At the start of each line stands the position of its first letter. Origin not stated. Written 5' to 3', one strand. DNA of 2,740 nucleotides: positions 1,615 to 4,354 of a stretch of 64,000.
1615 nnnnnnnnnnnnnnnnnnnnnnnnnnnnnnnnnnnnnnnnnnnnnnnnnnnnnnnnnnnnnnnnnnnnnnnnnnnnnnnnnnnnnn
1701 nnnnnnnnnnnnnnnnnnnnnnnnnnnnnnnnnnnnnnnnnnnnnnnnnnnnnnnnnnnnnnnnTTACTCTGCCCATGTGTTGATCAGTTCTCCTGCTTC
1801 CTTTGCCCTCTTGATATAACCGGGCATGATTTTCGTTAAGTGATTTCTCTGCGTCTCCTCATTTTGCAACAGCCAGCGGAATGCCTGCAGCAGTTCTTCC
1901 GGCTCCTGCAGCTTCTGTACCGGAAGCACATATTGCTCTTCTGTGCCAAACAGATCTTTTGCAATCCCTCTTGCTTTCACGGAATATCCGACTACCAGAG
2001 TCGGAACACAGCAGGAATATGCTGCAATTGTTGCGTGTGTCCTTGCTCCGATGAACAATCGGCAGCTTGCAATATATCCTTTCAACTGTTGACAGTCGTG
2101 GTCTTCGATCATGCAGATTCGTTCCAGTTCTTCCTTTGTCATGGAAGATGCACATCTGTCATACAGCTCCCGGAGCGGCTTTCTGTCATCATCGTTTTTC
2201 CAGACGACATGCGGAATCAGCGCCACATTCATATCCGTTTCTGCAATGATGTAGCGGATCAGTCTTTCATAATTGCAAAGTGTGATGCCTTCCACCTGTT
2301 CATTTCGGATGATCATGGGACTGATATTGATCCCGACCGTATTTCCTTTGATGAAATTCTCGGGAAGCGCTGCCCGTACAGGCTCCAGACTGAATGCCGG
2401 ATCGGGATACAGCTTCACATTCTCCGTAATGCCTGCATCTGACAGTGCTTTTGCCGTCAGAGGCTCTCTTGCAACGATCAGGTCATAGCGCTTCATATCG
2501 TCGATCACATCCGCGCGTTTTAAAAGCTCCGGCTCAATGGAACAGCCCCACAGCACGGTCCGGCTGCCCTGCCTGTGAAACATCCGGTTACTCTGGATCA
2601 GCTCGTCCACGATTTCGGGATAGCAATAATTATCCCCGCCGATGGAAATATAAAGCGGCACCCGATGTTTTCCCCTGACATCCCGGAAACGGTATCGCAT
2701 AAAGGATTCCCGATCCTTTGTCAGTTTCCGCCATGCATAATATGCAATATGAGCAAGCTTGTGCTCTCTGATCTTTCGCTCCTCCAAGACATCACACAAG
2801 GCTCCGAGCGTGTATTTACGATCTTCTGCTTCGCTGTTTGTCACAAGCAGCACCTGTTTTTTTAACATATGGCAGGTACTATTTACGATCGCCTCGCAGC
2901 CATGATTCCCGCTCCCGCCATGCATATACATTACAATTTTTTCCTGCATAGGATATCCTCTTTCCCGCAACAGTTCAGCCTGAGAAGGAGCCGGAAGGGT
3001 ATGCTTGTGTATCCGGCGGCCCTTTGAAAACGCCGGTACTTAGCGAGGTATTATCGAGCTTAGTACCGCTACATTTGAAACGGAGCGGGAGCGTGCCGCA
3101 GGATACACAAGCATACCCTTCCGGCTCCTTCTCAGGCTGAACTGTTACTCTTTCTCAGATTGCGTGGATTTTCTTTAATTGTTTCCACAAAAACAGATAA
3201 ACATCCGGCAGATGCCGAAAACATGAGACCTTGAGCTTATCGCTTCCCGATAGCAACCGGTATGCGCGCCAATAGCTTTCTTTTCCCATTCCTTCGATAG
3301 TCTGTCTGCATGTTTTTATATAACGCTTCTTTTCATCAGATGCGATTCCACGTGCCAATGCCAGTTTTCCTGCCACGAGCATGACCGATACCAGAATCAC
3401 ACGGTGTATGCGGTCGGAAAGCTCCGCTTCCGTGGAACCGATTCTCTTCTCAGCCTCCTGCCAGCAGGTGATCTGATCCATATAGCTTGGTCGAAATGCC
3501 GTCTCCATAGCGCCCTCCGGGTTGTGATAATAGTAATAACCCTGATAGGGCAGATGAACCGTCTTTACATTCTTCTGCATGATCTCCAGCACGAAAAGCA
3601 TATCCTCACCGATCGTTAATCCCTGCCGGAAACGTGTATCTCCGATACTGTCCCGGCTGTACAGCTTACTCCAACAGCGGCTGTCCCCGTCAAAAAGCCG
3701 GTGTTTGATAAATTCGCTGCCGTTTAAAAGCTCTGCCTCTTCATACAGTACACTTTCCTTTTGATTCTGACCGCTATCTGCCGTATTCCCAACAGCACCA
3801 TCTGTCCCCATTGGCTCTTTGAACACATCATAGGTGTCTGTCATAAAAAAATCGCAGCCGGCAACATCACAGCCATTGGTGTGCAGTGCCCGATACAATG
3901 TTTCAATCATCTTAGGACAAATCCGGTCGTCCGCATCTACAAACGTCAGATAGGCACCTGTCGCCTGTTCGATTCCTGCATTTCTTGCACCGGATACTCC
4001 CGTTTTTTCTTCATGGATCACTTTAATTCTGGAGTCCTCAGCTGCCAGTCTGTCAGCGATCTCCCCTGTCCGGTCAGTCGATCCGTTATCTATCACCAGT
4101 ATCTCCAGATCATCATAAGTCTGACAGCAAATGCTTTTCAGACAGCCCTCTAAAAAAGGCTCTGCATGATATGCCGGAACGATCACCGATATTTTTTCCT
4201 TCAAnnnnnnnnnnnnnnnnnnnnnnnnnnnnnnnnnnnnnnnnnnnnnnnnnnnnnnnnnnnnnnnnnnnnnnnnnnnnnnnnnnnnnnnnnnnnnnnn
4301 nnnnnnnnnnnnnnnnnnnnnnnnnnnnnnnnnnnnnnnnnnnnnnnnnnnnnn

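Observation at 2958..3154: E1 looks like a recent insertion with a 7-bp target-site duplication that regenerates the downstream Shine-Dalgarno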

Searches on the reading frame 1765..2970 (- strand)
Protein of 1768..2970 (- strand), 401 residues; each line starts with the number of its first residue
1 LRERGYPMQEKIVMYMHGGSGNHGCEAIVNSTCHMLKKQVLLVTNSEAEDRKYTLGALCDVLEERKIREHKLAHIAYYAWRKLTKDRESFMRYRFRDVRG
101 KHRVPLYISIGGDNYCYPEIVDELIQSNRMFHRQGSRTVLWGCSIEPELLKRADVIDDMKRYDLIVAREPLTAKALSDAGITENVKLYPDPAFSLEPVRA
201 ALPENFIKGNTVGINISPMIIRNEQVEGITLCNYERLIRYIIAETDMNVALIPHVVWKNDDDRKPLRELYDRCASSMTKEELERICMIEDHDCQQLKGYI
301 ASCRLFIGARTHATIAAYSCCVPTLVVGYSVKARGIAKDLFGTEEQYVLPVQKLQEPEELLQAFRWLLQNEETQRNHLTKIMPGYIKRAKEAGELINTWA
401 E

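Call 11: search_protein_families(library=pfam, proteins=[window:1765-2949:-], max_evalue=0.00001)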
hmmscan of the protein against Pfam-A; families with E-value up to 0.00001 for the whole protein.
window:1765-2949:- (394 aa): 1 family
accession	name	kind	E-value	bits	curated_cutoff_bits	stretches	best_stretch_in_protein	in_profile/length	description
PF04230.19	PS_pyruv_trans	-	1.8e-28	100.7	25.3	1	15-323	1-279/280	Polysaccharide pyruvyl transferase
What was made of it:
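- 1765..2949 (-): Downstream gene: polysaccharide pyruvyl transferase (PF04230). Call 11.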

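Call 16: find_encoding_contigs(protein=window:1765-2949:-, flank=3000, max_places=10)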
Protein window:1765-2949:- (394 aa): no gene with exactly this product is on record in the collection.

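Call 20: find_encoding_contigs(protein=window:1768-2970:-, flank=3000, max_places=10)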
Protein seq(401 aa) (401 aa): no gene with exactly this product is on record in the collection.
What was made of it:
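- Tried and rejected: Both possible starts gave no record (calls 16, 20).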

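Call 21: find_related_loci(query=window:1765-2949:-, collection=genome_contigs, flank=4000)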
Query window:1765-2949:- (394 aa) in genome_contigs; peptide patterns used: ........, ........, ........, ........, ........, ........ (x = any residue, [..] = any of these).
20 stretches matched a pattern; 1 encode a relative of the query (tblastn E <= 1e-3); 1 distinct loci.
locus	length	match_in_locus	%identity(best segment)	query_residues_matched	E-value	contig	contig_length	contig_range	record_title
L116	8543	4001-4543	27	158-333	2e-10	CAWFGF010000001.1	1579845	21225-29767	MAG: uncultured Alphaproteobacteria bacterium isolate MFD03250.bin.1.182 genome assembly, contig: contig_12, whole genom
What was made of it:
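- Tried and rejected: It returned only an unrelated alphaproteobacterial hit, so the species is not represented (call 21).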

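Call 22: find_related_loci(query=window:1765-2949:-, collection=metagenome_contigs, flank=3000)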
Query window:1765-2949:- (394 aa) in metagenome_contigs; peptide patterns used: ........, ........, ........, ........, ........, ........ (x = any residue, [..] = any of these).
34 stretches matched a pattern; 1 encode a relative of the query (tblastn E <= 1e-3); 1 distinct loci.
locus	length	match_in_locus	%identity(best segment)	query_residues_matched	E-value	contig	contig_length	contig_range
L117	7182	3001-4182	82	1-394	0e+0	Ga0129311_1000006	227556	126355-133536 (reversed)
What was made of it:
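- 1765..2949 (-): The ortholog in L117 is 82% identical (call 22).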

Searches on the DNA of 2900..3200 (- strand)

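Call 12: search_rna_families(source=window, start=2900, end=3200, threshold=evalue, max_evalue=10, show_alignments=2)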
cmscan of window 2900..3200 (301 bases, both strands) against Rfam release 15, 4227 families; matches with E-value up to 10: 1.
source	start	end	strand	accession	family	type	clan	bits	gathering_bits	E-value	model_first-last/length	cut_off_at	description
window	3024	3080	-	RF00505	RydC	Gene; sRNA;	-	13.8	48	6.3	1-64/64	no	RydC RNA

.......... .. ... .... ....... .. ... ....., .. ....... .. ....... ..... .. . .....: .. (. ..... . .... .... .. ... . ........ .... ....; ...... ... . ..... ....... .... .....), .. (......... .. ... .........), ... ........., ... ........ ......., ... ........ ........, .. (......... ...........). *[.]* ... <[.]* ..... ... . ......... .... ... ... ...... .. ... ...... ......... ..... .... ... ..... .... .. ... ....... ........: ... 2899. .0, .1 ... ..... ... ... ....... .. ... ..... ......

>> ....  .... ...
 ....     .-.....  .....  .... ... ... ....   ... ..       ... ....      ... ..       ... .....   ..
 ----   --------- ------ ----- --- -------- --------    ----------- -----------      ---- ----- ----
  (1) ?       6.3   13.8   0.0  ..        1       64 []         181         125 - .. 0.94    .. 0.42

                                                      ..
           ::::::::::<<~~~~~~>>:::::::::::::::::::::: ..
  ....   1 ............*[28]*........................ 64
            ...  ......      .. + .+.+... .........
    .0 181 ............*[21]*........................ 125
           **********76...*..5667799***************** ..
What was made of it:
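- On Any curated RNA family (Rfam 15): At E <= 10 on E1 the only hit is a chance RydC match of 13.8 bits (call 12).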

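Call 64: search_dna_similar(query=window:2950-3165:-, collection=plasmids, mode=distant, max_evalue=0.01, max_rows=15)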
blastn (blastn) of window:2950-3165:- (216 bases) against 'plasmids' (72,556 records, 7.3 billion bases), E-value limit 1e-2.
No match.
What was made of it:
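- Tried and rejected: No match (call 64).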

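Call 65: build_rna_model(alignment_id=A2)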
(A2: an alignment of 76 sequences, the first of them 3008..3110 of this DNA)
Model R1 built from alignment A2 (76 sequences, 113 columns); structure: RNAalifold consensus.
model positions 105; base pairs 23; branch points 1; effective number of sequences 2.92; information 0.59 bits per position. Calibrated on 0.2 Mb of random sequence (short: E-values are rough).
structure used (alignment columns):
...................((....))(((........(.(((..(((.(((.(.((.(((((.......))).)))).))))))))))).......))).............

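Call 66: search_with_rna_model(model_id=R1, source=window, max_evalue=1)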
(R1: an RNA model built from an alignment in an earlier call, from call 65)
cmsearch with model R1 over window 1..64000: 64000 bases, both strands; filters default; matches with E-value up to 1: 8.
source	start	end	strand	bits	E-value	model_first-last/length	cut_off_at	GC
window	34789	34893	+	101.5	4e-22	1-105/105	no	0.45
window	8042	8146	+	96.3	7.1e-21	1-105/105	no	0.58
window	42646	42750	-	96.1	8.1e-21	1-105/105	no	0.58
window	21504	21608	+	93.9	2.7e-20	1-105/105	no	0.57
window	35097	35199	-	74.9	9.9e-16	1-105/105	no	0.51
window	3008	3109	-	71.8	5.5e-15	1-105/105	no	0.54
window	21713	21815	-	63.3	6e-13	1-105/105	no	0.59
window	37172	37258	+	15.4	0.18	1-105/105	no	0.48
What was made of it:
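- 3008..3109 (-): Conserved structured core: the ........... mini-hairpin, P2, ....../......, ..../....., P4 and the AAAATAC loop. Its canonical strand is the mRNA strand. The covariance model R1 scores it at 71.8 bits, E 5.5e-15 (call 66).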

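Call 67: search_with_rna_model(model_id=R1, sources=[L136, L137, L138, L139, L140, L141, L142, L143, L144, L145, L146, L147, L148, L149, L150, L151, L152, L153, L154, L155, L156, L157, L158, L159, L160, L161, L162, L163, L164, L165, L166, L167, L168, L169, L170, L171, L172, L173, L174, L175, L176, L177, L178, L179, L180, L181, L182, L183, L184, L185, L186, L187, L188, L189, L190, L191, L192, L193, L194, L195, L196, L197, L198, L199, L200, L201, L202, L203, L204, L205, L206, L207, L208, L209, L210, L211, L212, L213, L214, L215, L216, L217, L218, L219, L220, L221, L222, L223, L224, L225, L226, L227, L228, L229, L230, L231, L232, L233, L234, L235], max_evalue=0.01)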
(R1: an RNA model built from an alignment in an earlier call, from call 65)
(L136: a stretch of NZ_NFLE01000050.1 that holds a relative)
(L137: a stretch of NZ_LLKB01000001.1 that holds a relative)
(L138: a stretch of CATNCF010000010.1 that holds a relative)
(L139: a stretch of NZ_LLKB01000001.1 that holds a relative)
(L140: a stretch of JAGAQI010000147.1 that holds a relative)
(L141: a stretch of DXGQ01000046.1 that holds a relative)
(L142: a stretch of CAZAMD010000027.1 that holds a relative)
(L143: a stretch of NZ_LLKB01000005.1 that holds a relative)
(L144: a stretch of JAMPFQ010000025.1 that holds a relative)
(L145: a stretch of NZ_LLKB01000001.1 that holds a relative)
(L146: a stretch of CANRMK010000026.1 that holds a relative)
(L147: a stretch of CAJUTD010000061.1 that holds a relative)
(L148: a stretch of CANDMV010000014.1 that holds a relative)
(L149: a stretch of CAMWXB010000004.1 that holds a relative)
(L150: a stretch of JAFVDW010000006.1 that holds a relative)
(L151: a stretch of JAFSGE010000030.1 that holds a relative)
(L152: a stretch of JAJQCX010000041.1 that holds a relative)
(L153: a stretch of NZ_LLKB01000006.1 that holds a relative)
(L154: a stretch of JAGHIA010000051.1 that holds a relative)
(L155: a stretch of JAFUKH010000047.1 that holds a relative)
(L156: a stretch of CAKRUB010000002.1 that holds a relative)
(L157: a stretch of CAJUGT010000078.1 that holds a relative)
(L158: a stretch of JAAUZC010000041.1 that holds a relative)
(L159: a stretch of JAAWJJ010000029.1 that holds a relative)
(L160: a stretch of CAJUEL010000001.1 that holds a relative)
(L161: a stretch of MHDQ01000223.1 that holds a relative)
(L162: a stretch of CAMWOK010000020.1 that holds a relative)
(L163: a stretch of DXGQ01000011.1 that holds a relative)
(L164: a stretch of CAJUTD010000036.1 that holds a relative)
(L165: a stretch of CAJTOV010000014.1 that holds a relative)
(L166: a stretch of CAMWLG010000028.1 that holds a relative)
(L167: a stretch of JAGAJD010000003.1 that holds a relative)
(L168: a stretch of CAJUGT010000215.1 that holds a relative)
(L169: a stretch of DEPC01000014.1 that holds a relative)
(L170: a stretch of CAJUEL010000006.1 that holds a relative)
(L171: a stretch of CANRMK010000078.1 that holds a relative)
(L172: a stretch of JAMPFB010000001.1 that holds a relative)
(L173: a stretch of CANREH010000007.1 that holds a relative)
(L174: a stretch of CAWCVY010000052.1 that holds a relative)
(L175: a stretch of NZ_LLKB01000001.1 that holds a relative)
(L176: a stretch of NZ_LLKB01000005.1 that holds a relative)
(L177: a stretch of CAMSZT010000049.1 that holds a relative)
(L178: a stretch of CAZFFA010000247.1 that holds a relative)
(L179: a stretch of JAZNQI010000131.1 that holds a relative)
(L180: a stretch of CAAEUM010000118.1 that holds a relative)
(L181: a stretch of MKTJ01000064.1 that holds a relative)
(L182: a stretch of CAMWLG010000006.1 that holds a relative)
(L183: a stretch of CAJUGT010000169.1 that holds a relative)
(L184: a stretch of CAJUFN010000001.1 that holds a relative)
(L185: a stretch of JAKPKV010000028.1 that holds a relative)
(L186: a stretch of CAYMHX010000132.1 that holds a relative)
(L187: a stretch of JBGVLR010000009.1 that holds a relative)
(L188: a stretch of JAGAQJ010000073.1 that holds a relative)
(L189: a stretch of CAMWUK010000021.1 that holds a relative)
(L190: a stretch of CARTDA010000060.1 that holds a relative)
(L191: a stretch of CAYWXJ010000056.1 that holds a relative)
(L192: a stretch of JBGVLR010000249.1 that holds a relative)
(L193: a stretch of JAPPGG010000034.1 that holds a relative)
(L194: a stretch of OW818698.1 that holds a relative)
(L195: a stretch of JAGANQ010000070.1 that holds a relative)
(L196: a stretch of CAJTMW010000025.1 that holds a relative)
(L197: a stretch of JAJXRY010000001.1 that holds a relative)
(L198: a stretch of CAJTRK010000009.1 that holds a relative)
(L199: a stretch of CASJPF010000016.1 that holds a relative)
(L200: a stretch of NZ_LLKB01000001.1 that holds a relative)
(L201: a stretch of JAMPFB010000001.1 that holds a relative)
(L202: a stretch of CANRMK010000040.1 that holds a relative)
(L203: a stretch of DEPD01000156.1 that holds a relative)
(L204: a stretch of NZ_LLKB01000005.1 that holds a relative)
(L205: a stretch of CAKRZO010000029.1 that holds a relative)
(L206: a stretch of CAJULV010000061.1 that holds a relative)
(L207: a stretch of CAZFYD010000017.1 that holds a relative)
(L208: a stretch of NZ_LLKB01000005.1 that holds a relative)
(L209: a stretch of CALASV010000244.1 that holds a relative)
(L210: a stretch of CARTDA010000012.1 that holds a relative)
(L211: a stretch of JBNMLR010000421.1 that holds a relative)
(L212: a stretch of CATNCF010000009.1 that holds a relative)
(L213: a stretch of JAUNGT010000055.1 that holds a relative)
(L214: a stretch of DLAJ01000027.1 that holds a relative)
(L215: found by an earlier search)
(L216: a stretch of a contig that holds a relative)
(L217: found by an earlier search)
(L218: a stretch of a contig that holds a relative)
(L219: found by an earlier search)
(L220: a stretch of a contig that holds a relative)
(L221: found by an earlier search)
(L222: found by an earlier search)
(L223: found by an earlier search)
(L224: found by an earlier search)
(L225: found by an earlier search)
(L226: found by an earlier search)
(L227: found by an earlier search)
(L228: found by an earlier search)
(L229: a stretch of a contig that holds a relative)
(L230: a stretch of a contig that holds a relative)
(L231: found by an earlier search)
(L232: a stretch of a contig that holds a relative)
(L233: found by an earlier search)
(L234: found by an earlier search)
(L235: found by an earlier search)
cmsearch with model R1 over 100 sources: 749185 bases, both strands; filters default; matches with E-value up to 0.01: 16.
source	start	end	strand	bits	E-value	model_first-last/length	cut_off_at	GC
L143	1259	1363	-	82.9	1.4e-16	1-105/105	no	0.4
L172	4494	4594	+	72.8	3.7e-14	1-105/105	no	0.44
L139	6621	6726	-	72.7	3.8e-14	1-105/105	no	0.43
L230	1586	1686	+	71.5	7.7e-14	1-105/105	no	0.46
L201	5622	5722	-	71.1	9.2e-14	1-105/105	no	0.47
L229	2884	2984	-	68.5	4e-13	1-105/105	no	0.47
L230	3365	3465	-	66.8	1e-12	1-105/105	no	0.48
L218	2420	2521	-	65.7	1.8e-12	1-105/105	no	0.46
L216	3332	3433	-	64.8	3e-12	1-105/105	no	0.43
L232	2298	2399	-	63.5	6.2e-12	1-105/105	no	0.47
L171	127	228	-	63.1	7.8e-12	1-105/105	no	0.65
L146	1794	1896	-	61.9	1.5e-11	1-105/105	no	0.64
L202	1148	1250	+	61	2.5e-11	1-105/105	no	0.66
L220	4475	4577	-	57.5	1.8e-10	1-105/105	no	0.62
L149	5671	5784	-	52.3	3.1e-09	1-105/105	no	0.54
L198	5254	5369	+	48.2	2.9e-08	1-105/105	no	0.5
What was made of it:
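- Only about 13% of type-A shells carry the core (call 67), so E1 is an atypical member.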

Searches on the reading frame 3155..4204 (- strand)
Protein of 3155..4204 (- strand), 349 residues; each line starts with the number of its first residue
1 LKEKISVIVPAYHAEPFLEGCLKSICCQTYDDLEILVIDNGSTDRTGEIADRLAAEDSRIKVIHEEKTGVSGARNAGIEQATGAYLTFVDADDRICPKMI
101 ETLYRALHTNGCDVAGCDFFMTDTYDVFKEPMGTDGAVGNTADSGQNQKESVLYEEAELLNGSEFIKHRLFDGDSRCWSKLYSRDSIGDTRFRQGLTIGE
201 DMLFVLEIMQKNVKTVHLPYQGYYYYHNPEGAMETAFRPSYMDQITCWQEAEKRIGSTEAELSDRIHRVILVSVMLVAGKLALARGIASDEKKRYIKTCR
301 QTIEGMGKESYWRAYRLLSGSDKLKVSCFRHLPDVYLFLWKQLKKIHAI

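Call 11: search_protein_families(library=pfam, proteins=[window:3155-4204:-], max_evalue=0.00001)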
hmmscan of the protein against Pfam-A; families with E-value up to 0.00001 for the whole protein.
window:3155-4204:- (349 aa): 3 families
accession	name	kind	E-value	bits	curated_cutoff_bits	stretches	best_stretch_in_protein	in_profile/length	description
PF00535.33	Glycos_transf_2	-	5.1e-37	127.8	23.3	1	6-127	1-123/168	Glycosyl transferase family 2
PF13641.12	Glyco_tranf_2_3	-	1.8e-14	54.8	27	1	5-121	3-125/230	Glycosyltransferase like family 2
PF10111.15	Glyco_tranf_2_2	-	1.3e-09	38.5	27.3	1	6-104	1-103/276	Glycosyltransferase like family 2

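Call 17: find_encoding_contigs(protein=window:3155-4204:-, flank=3000, max_places=10)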
Protein window:3155-4204:- (349 aa): 1 contig read that carries it; 1 place shown.
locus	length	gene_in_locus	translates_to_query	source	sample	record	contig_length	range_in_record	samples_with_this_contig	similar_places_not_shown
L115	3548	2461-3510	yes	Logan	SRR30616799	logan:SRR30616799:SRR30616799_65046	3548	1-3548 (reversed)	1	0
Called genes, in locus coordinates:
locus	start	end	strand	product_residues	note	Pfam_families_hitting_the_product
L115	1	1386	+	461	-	?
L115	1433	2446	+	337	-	PF00535:Glycos_transf_2, PF10111:Glyco_tranf_2_2 (weak), PF13506:Glyco_transf_21 (weak), PF13641:Glyco_tranf_2_3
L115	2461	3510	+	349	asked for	PF00535:Glycos_transf_2, PF10111:Glyco_tranf_2_2, PF13641:Glyco_tranf_2_3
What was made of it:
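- Tried and rejected: The GT2 look-up gave only the same filled site (call 17).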
